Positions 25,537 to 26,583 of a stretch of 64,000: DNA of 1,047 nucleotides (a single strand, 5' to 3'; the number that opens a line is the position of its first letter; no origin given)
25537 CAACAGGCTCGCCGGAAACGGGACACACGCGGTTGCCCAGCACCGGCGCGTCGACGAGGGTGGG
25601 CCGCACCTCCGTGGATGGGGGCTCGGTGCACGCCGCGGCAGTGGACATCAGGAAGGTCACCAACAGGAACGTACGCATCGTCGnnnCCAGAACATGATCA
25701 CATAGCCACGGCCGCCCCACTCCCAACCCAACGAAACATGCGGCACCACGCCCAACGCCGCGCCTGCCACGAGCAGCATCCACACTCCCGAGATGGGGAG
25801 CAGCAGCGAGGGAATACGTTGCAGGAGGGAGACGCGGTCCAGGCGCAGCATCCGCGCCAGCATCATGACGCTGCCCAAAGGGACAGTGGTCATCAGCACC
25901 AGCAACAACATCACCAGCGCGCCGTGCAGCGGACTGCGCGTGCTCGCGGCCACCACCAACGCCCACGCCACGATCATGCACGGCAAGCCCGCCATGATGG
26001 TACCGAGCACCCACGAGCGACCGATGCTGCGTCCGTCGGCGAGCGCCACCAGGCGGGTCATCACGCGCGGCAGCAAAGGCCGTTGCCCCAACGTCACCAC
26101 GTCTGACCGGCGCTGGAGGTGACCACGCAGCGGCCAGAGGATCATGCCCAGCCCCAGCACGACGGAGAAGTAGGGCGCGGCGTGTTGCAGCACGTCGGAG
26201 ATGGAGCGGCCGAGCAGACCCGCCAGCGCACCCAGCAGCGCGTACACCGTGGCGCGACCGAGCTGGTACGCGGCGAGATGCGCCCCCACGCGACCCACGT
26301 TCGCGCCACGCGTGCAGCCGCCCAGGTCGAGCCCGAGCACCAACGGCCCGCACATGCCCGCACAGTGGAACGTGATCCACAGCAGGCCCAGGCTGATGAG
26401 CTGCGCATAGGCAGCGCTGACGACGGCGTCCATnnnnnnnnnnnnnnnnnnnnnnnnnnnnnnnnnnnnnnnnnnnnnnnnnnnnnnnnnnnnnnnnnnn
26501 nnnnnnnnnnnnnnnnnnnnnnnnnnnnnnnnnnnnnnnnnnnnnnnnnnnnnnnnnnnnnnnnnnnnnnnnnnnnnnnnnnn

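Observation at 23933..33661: Compact periplasmic redox and copper-delivery neighbourhood flanking the cbb3 oxidase assembly cluster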

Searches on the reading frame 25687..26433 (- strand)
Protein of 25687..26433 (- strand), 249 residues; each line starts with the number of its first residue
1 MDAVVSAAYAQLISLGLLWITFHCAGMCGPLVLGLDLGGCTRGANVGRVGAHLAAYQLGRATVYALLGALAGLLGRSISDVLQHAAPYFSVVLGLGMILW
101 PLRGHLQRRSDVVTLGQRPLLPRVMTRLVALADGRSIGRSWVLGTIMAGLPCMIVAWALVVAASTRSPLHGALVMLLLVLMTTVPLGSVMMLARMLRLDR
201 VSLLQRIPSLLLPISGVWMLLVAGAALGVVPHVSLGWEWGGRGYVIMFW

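Call 7: search_protein_families(library=pfam, max_evalue=0.01, proteins=[window:25687-26433:-])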
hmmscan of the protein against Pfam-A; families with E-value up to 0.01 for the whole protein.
seq(249 aa): 2 families
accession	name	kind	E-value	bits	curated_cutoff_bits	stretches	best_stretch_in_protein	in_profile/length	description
PF13386.12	DsbD_2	-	7.6e-30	104.7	24.9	1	14-218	4-199/199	Cytochrome C biogenesis protein transmembrane region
PF11139.14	SfLAP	-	2e-05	24.6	35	1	49-201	27-177/213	Sap, sulfolipid-1-addressing protein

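Call 9: search_protein_families(library=ncbifam, max_evalue=0.01, proteins=[window:25687-26433:-])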
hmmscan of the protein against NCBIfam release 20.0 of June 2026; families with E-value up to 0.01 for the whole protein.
seq(249 aa): 0 families

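Call 14: find_homologous_proteins(query=window:25687-26433:-)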
Query seq(249 aa) (249 aa): 128 proteins with E <= 0.001 among 8000 candidates; the best 120 are listed.
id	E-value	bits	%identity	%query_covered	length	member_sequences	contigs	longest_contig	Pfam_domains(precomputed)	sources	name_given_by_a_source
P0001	3.1e-151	520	100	100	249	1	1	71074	PF11139.15,PF13386.13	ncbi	ncbi:MAG: sulfite exporter TauE/SafE family protein [Myxococcota bacterium]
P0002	1.9e-55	207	50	100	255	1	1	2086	PF13386.13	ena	-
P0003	3.2e-54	202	49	100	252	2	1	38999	PF13386.13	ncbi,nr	ncbi:MAG: sulfite exporter TauE/SafE family protein [Deltaproteobacteria bacterium]|nr:sulfite expor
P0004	3.9e-43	166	45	100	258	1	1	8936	PF13386.13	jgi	-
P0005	4.6e-42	163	43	100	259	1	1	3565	PF13386.13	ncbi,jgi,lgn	ncbi:MAG: sulfite exporter TauE/SafE [Myxococcota bacterium]|jgi:sulfite exporter TauE/SafE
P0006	1.6e-40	158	42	100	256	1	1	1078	PF13386.13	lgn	-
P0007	1.8e-40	157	44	91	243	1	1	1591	PF13386.13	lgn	-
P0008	3.5e-40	156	42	100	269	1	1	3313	PF02683.23,PF13386.13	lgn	-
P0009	1.8e-39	154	43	97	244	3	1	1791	PF13386.13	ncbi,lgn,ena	-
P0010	2.8e-39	154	45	97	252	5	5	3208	PF13386.13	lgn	-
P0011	2.0e-38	151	40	100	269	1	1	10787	PF02683.23,PF13386.13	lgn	-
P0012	1.2e-37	148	42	98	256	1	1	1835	PF13386.13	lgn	-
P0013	3.8e-37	147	41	97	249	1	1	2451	PF13386.13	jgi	jgi:uncharacterized protein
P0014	7.9e-37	145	40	97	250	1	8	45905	PF13386.13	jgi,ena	-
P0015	9.5e-37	145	41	99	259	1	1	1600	PF02683.23,PF13386.13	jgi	jgi:sulfite exporter TauE/SafE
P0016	1.3e-35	141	43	97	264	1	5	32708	PF13386.13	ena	-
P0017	3.3e-35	140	42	97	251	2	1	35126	PF13386.13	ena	-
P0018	1.0e-34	139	41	97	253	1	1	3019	PF13386.13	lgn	-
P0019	3.6e-34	137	42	98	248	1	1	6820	PF13386.13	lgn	-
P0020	4.4e-34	136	40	97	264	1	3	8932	PF13386.13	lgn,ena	-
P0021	2.6e-33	134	41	92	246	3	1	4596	PF13386.13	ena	-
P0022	6.7e-33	133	41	97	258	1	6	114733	PF13386.13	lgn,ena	-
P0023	9.7e-33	132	42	92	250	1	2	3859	PF13386.13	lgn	-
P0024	1.2e-32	132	40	97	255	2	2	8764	PF13386.13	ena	-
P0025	1.9e-32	131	41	97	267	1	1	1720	PF13386.13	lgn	-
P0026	1.1e-31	129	39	99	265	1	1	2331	PF02683.23,PF13386.13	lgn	-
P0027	1.3e-30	125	41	91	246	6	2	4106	PF13386.13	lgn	-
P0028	1.5e-30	125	39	99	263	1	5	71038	PF13386.13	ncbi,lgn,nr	ncbi:MAG: sulfite exporter TauE/SafE family protein [Myxococcales bacterium]|nr:sulfite exporter Tau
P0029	2.2e-30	124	38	98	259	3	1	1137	PF13386.13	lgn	-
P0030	3.8e-29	120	39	97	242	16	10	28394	PF13386.13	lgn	-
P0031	8.4e-29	119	36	100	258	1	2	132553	PF13386.13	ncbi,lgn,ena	-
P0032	1.3e-28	119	37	97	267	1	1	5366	PF13386.13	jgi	jgi:sulfite exporter TauE/SafE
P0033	1.3e-28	119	36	98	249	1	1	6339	PF13386.13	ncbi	-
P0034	1.8e-28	118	41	91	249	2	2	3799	PF13386.13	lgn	-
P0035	2.2e-28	118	34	97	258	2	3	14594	PF13386.13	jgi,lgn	jgi:sulfite exporter TauE/SafE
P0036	8.0e-28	116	39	98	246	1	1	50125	PF13386.13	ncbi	-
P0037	1.2e-27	115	40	100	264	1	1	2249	PF13386.13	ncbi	-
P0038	4.4e-27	114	35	97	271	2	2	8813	PF02683.23,PF13386.13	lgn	-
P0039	4.6e-27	113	37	98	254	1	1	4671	PF13386.13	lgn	-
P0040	5.6e-27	113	40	92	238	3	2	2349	PF13386.13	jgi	jgi:uncharacterized protein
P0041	1.1e-26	112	38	96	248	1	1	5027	PF13386.13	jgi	jgi:sulfite exporter TauE/SafE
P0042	4.6e-26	110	40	99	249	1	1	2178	PF13386.13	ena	-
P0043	5.6e-26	110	39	95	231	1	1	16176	PF13386.13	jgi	jgi:sulfite exporter TauE/SafE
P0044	5.1e-24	104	37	77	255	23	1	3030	PF13386.13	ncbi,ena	-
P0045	5.1e-22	97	30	98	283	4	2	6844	PF13386.13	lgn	-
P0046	8.4e-22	96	35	97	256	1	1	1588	PF13386.13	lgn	-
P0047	9.5e-22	96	38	92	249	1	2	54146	PF13386.13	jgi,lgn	jgi:hypothetical protein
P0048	5.1e-21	94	34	91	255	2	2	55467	PF13386.13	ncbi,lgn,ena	-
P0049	8.5e-21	93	37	92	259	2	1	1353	PF13386.13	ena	-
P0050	1.2e-20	92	40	61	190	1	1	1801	PF13386.13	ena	-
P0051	2.0e-20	92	40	92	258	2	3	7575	PF13386.13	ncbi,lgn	-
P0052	2.1e-19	88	39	92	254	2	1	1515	PF13386.13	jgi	jgi:sulfite exporter TauE/SafE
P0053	3.8e-17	81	35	92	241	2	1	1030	PF13386.13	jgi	jgi:sulfite exporter TauE/SafE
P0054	2.2e-12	65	38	76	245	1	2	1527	PF13386.13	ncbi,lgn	-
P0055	4.8e-12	64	38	86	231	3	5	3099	PF13386.13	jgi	jgi:sulfite exporter TauE/SafE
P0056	1.2e-10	60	38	86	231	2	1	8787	PF13386.13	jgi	jgi:sulfite exporter TauE/SafE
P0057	3.5e-10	58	33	86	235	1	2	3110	PF02683.23,PF13386.13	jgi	jgi:sulfite exporter TauE/SafE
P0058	4.0e-10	58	33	86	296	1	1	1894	PF13386.13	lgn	-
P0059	4.9e-10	58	37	86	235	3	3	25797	PF02683.23,PF13386.13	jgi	jgi:sulfite exporter TauE/SafE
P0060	9.0e-10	57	37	94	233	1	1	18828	PF13386.13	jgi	jgi:sulfite exporter TauE/SafE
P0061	2.4e-9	55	34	86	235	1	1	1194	PF13386.13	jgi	-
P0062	2.5e-9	55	36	66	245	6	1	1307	PF13386.13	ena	-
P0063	3.0e-9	55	34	97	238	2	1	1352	PF13386.13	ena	-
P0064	6.5e-9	54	32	86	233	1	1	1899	PF13386.13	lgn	-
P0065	1.0e-8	53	32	78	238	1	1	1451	PF13386.13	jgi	-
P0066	1.7e-8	53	36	92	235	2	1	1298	PF02683.23,PF13386.13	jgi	jgi:sulfite exporter TauE/SafE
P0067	2.0e-8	52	32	88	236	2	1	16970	PF13386.13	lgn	-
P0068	2.3e-8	52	30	86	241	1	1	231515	PF13386.13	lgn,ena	-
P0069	3.9e-8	51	30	76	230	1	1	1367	PF13386.13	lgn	-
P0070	6.0e-8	51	32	86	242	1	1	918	PF13386.13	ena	-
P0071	7.0e-8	51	33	62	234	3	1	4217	PF13386.13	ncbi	-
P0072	7.6e-8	51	35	86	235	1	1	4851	PF13386.13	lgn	-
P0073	7.6e-8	51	33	62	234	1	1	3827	PF13386.13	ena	-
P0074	8.4e-8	50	30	88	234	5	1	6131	PF02683.23,PF13386.13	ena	-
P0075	9.4e-8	50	35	86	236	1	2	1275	PF13386.13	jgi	jgi:sulfite exporter TauE/SafE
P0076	1.1e-7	50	35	68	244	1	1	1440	PF13386.13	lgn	-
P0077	1.5e-7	50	32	86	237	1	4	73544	PF13386.13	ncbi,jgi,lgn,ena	-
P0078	1.6e-7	50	41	35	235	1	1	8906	PF02683.23,PF13386.13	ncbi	-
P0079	1.6e-7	49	39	63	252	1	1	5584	PF13386.13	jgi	-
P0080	1.7e-7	49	37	63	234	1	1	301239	PF13386.13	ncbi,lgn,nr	ncbi:MAG: sulfite exporter TauE/SafE family protein [Bryobacterales bacterium]|nr:sulfite exporter T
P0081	2.0e-7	49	40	53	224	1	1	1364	PF13386.13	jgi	jgi:sulfite exporter TauE/SafE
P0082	2.8e-7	49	34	86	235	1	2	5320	PF13386.13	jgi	jgi:sulfite exporter TauE/SafE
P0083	2.9e-7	49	30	84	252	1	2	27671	PF02683.23,PF13386.13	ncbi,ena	-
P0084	2.9e-7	49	37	73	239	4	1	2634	PF13386.13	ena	-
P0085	2.9e-7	49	30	88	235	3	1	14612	PF13386.13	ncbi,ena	-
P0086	3.3e-7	48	38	35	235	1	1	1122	PF02683.23,PF13386.13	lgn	-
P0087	4.1e-7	48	35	71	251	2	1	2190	PF13386.13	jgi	jgi:sulfite exporter TauE/SafE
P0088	6.5e-7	47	37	25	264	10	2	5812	PF13386.13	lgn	-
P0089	8.2e-7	47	30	68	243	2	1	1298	PF13386.13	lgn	-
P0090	8.4e-7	47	33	89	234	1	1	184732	PF13386.13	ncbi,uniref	ncbi:sulfite exporter TauE/SafE family protein [Roseivirga sp. BDSF3-8]|uniref:sulfite exporter TauE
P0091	8.6e-7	47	43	27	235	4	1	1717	PF13386.13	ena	-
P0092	1.1e-6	47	34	67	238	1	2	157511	PF13386.13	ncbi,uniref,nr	ncbi:sulfite exporter TauE/SafE family protein [Pontibacter silvestris]|uniref:Sulfite exporter TauE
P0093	1.5e-6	46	36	92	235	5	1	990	PF13386.13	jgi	jgi:sulfite exporter TauE/SafE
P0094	2.1e-6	46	32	92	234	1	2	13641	PF13386.13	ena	-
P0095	4.1e-6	45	28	76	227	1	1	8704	PF13386.13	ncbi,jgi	jgi:sulfite exporter TauE/SafE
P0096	4.6e-6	45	35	65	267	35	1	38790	PF02683.23,PF13386.13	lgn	-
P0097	4.8e-6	45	29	86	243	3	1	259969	PF13386.13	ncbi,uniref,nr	ncbi:sulfite exporter TauE/SafE family protein [Pontibacter sp. BT310]|uniref:Sulfite exporter TauE/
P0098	5.9e-6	44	32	88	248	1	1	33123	PF13386.13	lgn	-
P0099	8.4e-6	44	50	23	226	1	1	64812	PF13386.13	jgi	jgi:sulfite exporter TauE/SafE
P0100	8.6e-6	44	31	81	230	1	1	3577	PF13386.13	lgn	-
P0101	1.0e-5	44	32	76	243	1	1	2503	PF13386.13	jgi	jgi:uncharacterized protein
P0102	1.1e-5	43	30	77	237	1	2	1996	PF13386.13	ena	-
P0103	1.4e-5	43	32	76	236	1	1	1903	PF13386.13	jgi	jgi:hypothetical protein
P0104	1.4e-5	43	26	79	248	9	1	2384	PF13386.13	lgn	-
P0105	1.5e-5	43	30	90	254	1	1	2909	PF13386.13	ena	-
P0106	1.5e-5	43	29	91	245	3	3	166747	PF13386.13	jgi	jgi:uncharacterized protein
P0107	1.7e-5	43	27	76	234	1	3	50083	PF13386.13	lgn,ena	-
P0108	1.8e-5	43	35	86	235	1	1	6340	PF02683.23,PF13386.13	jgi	-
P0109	2.1e-5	43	33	67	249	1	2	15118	PF13386.13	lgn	-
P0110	2.3e-5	42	32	80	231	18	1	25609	PF13386.13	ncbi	-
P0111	2.9e-5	42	30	81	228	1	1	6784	PF13386.13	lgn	-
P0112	2.9e-5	42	33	87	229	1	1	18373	PF13386.13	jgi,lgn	jgi:hypothetical protein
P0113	3.7e-5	42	35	62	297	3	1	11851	PF13386.13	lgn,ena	-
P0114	4.9e-5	41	34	92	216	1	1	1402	PF13386.13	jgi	jgi:sulfite exporter TauE/SafE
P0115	5.7e-5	41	29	81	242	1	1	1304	PF13386.13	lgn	-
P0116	5.8e-5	41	37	61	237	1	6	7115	PF13386.13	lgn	-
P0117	5.9e-5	41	45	28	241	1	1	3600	PF13386.13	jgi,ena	-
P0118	1.1e-4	40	46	28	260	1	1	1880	PF13386.13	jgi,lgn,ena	-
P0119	1.3e-4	40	41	32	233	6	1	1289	PF13386.13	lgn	-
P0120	1.6e-4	40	51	23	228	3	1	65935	PF13386.13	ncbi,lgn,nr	ncbi:MAG TPA: sulfite exporter TauE/SafE family protein [Verrucomicrobiae bacterium]|nr:sulfite expo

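Call 15: find_encoding_contigs(protein=P0003, flank=10000, max_places=2)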
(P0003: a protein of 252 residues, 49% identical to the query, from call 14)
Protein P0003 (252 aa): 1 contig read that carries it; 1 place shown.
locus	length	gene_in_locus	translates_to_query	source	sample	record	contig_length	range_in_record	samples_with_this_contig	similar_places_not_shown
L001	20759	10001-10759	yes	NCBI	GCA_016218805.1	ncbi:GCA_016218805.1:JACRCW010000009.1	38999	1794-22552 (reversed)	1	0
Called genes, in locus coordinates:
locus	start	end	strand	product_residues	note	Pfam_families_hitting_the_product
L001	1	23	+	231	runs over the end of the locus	-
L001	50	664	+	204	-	-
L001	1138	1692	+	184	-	-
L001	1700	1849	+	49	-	-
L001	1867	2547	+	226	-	PF13442:Cytochrome_CBB3, PF00034:Cytochrom_C (weak)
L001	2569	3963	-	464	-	PF12801:Fer4_5, PF12838:Fer4_7 (faint), PF13187:Fer4_9 (faint), PF13746:Fer4_18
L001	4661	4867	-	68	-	-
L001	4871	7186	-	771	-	PF00115:COX1, PF02433:FixO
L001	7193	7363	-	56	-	-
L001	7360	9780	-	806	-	PF12156:ATPase-cat_bd (weak), PF00403:HMA (weak), PF00122:E1-E2_ATPase, PF00702:Hydrolase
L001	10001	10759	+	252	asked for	PF13386:DsbD_2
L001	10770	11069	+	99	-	-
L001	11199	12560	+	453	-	PF00582:Usp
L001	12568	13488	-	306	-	PF00294:PfkB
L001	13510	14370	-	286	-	PF01048:PNP_UDP_1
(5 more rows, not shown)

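Call 16: find_encoding_contigs(protein=P0014, flank=10000, max_places=2)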
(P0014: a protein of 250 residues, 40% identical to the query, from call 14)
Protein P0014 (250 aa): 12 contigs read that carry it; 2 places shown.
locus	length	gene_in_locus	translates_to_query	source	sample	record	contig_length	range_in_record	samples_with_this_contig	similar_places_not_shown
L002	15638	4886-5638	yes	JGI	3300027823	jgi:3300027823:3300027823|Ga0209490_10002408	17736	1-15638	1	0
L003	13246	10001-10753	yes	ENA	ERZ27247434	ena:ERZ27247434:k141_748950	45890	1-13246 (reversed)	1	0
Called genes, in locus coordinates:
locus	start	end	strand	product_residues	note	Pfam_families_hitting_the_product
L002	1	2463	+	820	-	?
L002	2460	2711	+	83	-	-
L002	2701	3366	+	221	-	PF14715:FixP_N, PF13442:Cytochrome_CBB3, PF00034:Cytochrom_C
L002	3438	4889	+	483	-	PF12801:Fer4_5, PF00037:Fer4 (faint), PF12838:Fer4_7 (faint), PF13187:Fer4_9 (faint), PF12800:Fer4_4 (faint), PF13183:Fer4_8 (faint), PF13746:Fer4_18, PF11614:FixG_C (weak), +1 more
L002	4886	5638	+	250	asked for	PF13386:DsbD_2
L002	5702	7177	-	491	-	PF13432:TPR_16 (faint), PF07719:TPR_2 (faint), PF24575:TPR_Slam (faint)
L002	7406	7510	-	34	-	-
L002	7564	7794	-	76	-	-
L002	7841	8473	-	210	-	PF02518:HATPase_c, PF00072:Response_reg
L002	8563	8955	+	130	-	-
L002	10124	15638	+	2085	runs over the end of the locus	-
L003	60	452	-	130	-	-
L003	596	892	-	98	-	-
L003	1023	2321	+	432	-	PF02550:AcetylCoA_hydro, PF13336:AcetylCoA_hyd_C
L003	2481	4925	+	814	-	PF12156:ATPase-cat_bd, PF00122:E1-E2_ATPase, PF00702:Hydrolase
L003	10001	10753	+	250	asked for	PF13386:DsbD_2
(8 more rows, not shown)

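Call 17: find_encoding_contigs(protein=P0028, flank=10000, max_places=2)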
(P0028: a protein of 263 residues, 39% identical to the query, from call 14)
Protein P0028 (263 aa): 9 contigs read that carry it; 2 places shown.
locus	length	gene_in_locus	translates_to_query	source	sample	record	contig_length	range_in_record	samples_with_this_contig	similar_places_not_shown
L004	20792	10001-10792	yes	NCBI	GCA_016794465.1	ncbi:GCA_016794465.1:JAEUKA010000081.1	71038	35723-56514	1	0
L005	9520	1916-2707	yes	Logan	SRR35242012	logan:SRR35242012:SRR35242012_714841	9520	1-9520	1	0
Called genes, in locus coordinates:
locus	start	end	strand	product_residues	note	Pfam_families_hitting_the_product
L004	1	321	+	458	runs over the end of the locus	PF00067:p450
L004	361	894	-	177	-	PF01814:Hemerythrin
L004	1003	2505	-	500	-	PF00158:Sigma54_activat, PF01078:Mg_chelatase (faint), PF14532:Sigma54_activ_2, PF07724:AAA_2, PF07728:AAA_5, PF00004:AAA (weak), PF25601:AAA_lid_14, PF02954:HTH_8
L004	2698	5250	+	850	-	PF12156:ATPase-cat_bd (weak), PF00122:E1-E2_ATPase (faint), PF00702:Hydrolase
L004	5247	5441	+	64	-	-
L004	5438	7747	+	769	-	PF00115:COX1, PF02433:FixO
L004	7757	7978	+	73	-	-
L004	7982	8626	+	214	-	PF14715:FixP_N, PF13442:Cytochrome_CBB3, PF00034:Cytochrom_C (weak)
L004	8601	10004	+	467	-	PF12801:Fer4_5, PF13187:Fer4_9 (faint), PF13237:Fer4_10 (faint), PF13484:Fer4_16 (faint), PF13534:Fer4_17 (faint), PF12838:Fer4_7 (weak), PF13183:Fer4_8 (faint), PF13746:Fer4_18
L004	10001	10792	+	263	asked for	PF13386:DsbD_2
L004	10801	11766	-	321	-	PF02558:ApbA, PF08546:ApbA_C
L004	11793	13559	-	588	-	PF01019:G_glu_transpept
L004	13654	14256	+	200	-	PF04115:Ureidogly_lyase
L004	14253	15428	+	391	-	PF09663:Amido_AtzD_TrzD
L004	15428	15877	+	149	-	PF04657:DMT_YdcZ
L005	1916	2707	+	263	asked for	PF13386:DsbD_2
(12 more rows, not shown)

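Call 30: find_related_loci(query=A1, collection=genome_contigs, flank=10000)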
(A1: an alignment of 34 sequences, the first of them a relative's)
Query A1 (249 aa) in genome_contigs; peptide patterns used: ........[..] (x = any residue, [..] = any of these).
600 stretches matched a pattern (row limit reached: there are more); 448 encode a relative of the query (tblastn E <= 1e-3); the best 80 are kept; 80 distinct loci.
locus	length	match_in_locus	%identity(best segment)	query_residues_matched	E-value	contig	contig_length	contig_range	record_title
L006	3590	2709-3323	37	3-195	6e-25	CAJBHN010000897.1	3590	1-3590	MAG: uncultured Myxococcales bacterium isolate Loc090402-4m_bin-0916 genome assembly, contig: bin-0916:0897/1274, whole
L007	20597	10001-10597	32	21-227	2e-16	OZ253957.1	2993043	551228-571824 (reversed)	MAG: Balneola sp. isolate 658df991-1e51-4dac-97b8-33d81b5ae6e2 genome assembly, chromosome: 1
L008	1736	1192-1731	38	9-179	3e-16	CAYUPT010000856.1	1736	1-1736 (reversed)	MAG TPA_asm: uncultured Bradymonadales bacterium isolate binchicken_co32_467 genome assembly, contig: NODE_138535_length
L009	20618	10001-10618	34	21-234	9e-16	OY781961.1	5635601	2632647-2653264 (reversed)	MAG: Prolixibacteraceae bacterium isolate f51a5693-dc35-4a15-a57f-52dad87cda9e genome assembly, chromosome: 1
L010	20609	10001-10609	29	23-234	7e-16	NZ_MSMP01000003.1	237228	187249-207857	Tenacibaculum agarivorans strain HZ1 contig3, whole genome shotgun sequence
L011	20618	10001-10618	28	21-234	8e-16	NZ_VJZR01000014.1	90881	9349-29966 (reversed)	Flavobacterium franklandianum strain LB3P56 NODE_14_length_90881_cov_123.694672, whole genome shotgun sequence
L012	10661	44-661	29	21-234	1e-15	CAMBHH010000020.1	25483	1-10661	MAG: Flavobacterium psychrophilum isolate MsH-01oct19-160 genome assembly, contig: MsH-01oct19-C3486, whole genome shotg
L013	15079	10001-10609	31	21-234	1e-15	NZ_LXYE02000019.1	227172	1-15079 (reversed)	Labilibacter marinus strain Y11 contig19, whole genome shotgun sequence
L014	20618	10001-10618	31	21-234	4e-15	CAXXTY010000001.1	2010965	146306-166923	MAG: uncultured Draconibacterium sp. isolate 3c847d08-3f02-4ba9-864e-608bed6ae1c3 genome assembly, contig: contig_1, who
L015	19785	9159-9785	31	21-238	6e-15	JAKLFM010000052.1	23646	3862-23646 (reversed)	MAG: Bacteroidetes bacterium isolate RA.bin16 RA.bin16_52, whole genome shotgun sequence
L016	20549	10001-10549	30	21-208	1e-15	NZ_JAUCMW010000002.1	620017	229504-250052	Labilibaculum sp. K2S NODE_2_length_620017_cov_618.714524, whole genome shotgun sequence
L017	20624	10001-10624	27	23-238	1e-14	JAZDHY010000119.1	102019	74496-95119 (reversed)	MAG: bacterium isolate MEGAHIT-group-0.373 k141_8428637, whole genome shotgun sequence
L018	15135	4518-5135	31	21-234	1e-14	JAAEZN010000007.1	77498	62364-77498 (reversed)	MAG: Algicola sp. isolate P03SST1Cbin.3 NODE_73_length_77498_cov_5.6669, whole genome shotgun sequence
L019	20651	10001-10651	31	9-234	2e-14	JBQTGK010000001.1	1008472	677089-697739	Marinifilum sp. RC60d5 c_000000000001, whole genome shotgun sequence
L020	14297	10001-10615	30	21-234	3e-14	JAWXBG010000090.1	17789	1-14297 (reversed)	MAG: Flavobacteriales bacterium isolate MP6G1.94 k99_502316, whole genome shotgun sequence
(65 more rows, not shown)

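Call 43: predict_structure(alignment_id=A1)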
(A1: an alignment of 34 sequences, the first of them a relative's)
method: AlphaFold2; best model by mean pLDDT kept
length: 249 residues; sequences in the alignment: 34
mean_pLDDT: 85.6   pTM: 0.81
mean pLDDT of the five models: 85.6, 83.7, 83.2, 82.9, 82.6
residues with pLDDT >= 90: 124; 70-90: 103; 50-70: 14; < 50: 8
segments of 3 or more residues with pLDDT < 50: 110-117
pLDDT, mean of each block of 10 residues (from residue 1): 91 85 88 72 86 95 97 93 92 92 71 49 71 81 92 90 96 97 93 81 80 89 92 87 78
secondary structure, 60 per line:
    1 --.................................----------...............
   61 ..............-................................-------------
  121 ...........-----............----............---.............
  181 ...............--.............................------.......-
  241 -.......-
elements in order: H3-35 H46-74 H76-107 H121-131 H137-148 H153-164 H168-195 H198-226 E233-239 E242-248
